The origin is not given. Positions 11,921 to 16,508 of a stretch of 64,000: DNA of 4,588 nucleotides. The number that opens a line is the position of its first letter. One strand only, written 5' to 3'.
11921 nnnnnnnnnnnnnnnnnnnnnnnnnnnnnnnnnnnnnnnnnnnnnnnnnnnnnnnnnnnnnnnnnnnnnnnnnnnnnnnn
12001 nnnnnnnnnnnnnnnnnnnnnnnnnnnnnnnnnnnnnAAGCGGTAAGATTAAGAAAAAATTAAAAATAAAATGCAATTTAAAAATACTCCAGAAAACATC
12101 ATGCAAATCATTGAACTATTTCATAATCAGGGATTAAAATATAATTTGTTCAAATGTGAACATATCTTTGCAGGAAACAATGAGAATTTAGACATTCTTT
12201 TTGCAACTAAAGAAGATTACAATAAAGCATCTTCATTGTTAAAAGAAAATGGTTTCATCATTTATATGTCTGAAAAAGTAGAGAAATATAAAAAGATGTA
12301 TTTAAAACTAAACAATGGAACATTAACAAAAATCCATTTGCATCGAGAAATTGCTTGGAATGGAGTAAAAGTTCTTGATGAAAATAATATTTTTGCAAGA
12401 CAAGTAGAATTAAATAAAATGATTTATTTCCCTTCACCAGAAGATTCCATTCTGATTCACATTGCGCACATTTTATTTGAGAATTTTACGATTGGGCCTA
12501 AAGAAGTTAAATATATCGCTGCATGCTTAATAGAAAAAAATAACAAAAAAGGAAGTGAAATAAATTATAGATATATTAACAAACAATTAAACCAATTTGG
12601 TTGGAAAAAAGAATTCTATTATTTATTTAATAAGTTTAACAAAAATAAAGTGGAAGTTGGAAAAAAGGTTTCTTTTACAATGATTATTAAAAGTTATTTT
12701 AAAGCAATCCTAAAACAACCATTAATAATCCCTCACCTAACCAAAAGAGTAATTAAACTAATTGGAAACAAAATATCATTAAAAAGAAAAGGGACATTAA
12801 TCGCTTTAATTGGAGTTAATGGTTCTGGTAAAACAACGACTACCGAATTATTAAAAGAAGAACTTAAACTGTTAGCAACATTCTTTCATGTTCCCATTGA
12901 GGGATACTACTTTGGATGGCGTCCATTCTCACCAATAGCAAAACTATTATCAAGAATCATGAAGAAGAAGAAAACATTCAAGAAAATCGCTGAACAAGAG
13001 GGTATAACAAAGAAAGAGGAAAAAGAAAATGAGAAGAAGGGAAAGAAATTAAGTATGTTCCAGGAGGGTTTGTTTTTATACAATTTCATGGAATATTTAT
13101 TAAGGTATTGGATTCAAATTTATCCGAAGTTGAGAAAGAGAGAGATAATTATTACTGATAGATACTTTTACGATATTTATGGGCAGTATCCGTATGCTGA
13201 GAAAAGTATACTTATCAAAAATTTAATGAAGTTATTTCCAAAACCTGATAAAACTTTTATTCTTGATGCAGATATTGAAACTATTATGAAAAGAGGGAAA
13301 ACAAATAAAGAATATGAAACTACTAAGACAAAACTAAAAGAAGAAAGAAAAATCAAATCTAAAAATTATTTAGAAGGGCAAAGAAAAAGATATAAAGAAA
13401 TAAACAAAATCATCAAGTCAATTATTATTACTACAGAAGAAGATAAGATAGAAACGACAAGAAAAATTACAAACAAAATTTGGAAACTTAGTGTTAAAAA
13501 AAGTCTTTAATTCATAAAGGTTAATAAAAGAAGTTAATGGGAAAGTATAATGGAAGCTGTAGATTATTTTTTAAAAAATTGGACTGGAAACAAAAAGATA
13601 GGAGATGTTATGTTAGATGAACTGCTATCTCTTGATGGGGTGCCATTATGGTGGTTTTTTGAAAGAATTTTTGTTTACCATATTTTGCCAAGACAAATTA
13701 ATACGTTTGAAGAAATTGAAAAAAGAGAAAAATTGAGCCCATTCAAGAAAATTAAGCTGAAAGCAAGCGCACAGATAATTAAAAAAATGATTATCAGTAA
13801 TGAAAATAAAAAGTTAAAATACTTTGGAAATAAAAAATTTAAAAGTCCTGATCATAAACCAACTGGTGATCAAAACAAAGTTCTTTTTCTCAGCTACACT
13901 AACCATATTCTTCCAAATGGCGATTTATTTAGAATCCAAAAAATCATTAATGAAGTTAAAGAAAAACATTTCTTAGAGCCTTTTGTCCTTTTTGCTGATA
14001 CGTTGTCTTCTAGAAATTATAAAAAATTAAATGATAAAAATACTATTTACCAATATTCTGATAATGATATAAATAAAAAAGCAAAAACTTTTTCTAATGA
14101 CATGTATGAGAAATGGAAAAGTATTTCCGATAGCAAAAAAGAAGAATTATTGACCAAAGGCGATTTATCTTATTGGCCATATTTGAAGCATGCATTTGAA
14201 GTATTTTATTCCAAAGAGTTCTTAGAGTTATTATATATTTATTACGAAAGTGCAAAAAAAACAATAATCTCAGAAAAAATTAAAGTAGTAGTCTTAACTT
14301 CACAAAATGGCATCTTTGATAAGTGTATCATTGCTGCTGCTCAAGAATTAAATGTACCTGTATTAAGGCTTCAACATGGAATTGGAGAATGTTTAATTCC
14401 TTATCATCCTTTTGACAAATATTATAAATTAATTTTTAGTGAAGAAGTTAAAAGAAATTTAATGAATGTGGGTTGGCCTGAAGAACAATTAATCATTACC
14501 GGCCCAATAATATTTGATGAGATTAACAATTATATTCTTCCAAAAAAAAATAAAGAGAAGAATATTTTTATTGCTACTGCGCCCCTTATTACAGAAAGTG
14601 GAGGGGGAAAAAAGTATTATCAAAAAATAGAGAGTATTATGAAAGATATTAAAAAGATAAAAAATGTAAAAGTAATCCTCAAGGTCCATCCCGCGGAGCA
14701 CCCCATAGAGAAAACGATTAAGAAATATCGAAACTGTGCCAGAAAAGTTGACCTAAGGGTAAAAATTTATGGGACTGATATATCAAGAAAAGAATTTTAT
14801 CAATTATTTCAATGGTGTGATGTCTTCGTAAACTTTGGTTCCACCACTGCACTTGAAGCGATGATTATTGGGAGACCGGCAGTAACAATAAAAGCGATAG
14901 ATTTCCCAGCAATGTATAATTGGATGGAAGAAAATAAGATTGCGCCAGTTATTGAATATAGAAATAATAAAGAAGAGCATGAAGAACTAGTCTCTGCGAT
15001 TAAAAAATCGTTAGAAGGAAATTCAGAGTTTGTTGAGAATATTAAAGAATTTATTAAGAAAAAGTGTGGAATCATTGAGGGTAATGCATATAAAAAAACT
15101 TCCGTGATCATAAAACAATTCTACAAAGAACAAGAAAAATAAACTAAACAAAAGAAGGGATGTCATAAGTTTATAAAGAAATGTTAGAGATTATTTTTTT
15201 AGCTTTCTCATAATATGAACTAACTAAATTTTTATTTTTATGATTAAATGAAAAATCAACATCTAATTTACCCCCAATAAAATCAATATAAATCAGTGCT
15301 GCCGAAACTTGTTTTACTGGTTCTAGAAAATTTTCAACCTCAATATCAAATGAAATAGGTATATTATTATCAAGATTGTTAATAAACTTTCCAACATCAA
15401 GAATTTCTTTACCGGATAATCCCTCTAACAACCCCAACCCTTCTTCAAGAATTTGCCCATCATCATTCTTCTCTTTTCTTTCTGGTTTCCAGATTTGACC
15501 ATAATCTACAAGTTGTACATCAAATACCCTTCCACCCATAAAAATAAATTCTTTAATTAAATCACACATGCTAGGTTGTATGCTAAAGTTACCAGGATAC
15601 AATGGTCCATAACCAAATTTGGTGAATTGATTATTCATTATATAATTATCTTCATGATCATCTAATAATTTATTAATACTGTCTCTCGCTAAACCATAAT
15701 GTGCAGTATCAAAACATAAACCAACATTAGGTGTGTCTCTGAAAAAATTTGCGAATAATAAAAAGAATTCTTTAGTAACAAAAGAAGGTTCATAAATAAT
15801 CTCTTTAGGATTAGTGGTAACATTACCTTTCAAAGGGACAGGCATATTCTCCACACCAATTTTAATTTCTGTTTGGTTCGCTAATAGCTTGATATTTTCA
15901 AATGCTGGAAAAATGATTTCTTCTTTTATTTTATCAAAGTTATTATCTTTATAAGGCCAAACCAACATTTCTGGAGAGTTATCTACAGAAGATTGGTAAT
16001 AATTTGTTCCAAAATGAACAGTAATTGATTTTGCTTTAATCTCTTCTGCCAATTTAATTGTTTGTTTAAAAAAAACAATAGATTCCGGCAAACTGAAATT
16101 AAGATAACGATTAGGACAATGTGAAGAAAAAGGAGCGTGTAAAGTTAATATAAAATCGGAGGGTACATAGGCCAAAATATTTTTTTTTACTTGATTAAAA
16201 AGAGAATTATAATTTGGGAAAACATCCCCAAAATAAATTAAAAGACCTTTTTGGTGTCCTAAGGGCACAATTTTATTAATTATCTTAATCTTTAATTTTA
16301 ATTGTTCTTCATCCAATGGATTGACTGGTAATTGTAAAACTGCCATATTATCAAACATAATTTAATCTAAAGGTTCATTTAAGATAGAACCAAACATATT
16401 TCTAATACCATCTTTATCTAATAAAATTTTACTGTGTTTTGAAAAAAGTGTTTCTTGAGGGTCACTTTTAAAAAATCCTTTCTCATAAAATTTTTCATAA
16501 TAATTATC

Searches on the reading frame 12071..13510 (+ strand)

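Call 4: search_protein_families(library=ncbifam, proteins=[window:12071-13510:+], max_evalue=0.01)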
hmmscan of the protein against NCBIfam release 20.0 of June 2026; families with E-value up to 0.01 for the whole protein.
window:12071-13510:+ (479 aa): 3 families
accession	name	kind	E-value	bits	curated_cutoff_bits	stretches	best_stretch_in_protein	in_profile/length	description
TIGR00041.1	DTMP_kinase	equivalog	3.3e-11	43.3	83.25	2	349-461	82-190/196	dTMP kinase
NF010068.0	PRK13548.1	equivalog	0.00074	18.7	261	1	232-266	21-56/261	heme ABC transporter ATP-binding protein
TIGR00064.1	ftsY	equivalog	0.0012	18.1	260.7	1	197-259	37-97/279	signal recognition particle-docking protein FtsY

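Call 20: search_protein_families(library=pfam, proteins=[window:12071-13510:+], max_evalue=0.001)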
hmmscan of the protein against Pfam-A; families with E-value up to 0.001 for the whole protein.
window:12071-13510:+ (479 aa): 2 families
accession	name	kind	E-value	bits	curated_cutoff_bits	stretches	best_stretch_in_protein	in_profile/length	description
PF02223.23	Thymidylate_kin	-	4.3e-12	46.5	27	1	248-461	3-179/185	Thymidylate kinase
PF14907.12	NTP_transf_5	-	2.6e-09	37.5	31.2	1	40-185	97-240/249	Uncharacterised nucleotidyltransferase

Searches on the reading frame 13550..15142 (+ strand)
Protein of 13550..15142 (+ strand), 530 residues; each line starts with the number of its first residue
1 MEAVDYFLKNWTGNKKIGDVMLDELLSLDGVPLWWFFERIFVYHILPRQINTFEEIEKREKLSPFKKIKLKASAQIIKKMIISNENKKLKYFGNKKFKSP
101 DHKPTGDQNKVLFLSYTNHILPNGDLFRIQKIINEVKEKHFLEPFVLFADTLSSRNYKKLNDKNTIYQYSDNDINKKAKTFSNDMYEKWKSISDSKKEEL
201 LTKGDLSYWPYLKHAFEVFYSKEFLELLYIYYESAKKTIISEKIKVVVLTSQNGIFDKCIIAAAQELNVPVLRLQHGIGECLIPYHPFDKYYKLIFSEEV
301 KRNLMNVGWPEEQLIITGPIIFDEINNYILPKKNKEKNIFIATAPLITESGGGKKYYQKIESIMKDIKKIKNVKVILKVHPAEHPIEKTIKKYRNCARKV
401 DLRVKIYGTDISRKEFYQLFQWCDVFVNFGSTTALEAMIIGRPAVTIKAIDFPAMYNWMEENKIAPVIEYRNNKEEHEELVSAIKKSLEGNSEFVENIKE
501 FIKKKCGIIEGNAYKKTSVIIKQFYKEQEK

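Call 4: search_protein_families(library=ncbifam, proteins=[window:13550-15142:+], max_evalue=0.01)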
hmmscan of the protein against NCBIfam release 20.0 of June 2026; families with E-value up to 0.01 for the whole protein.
window:13550-15142:+ (530 aa): 3 families
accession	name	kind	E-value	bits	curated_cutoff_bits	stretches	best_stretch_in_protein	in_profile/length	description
NF046086.1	BFO_1060_trans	domain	2.7e-11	43.2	200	1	354-525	201-364/365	BFO_1060 family glycosyltransferase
TIGR04396.2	surf_polysacc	subfamily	4.4e-07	29.4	125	1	356-528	206-366/427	surface carbohydrate biosynthesis protein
TIGR03568.1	NeuC_NnaA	equivalog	0.00063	18.7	235.9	1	296-447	151-306/365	UDP-N-acetylglucosamine 2-epimerase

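Call 20: search_protein_families(library=pfam, proteins=[window:13550-15142:+], max_evalue=0.001)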
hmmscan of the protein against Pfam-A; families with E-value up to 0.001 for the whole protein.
window:13550-15142:+ (530 aa): 1 family
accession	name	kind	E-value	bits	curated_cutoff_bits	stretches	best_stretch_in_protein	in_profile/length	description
PF02350.25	Epimerase_2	-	7.5e-07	28.8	30.6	1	296-447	129-284/347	UDP-N-acetylglucosamine 2-epimerase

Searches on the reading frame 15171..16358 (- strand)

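Call 34: search_protein_families(library=pfam, proteins=[window:15171-16358:-], max_evalue=0.00001)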
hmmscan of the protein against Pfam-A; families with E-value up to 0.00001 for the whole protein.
window:15171-16358:- (395 aa): 0 families

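Call 74: search_protein_families(library=pfam, proteins=[window:15171-16358:-], max_evalue=0.01)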
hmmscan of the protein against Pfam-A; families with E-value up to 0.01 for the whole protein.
window:15171-16358:- (395 aa): 1 family
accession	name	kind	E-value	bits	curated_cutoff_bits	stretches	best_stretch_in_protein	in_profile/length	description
PF01261.30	AP_endonuc_2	-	1.5e-05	25.2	31.1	1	72-241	45-169/249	Xylose isomerase-like TIM barrel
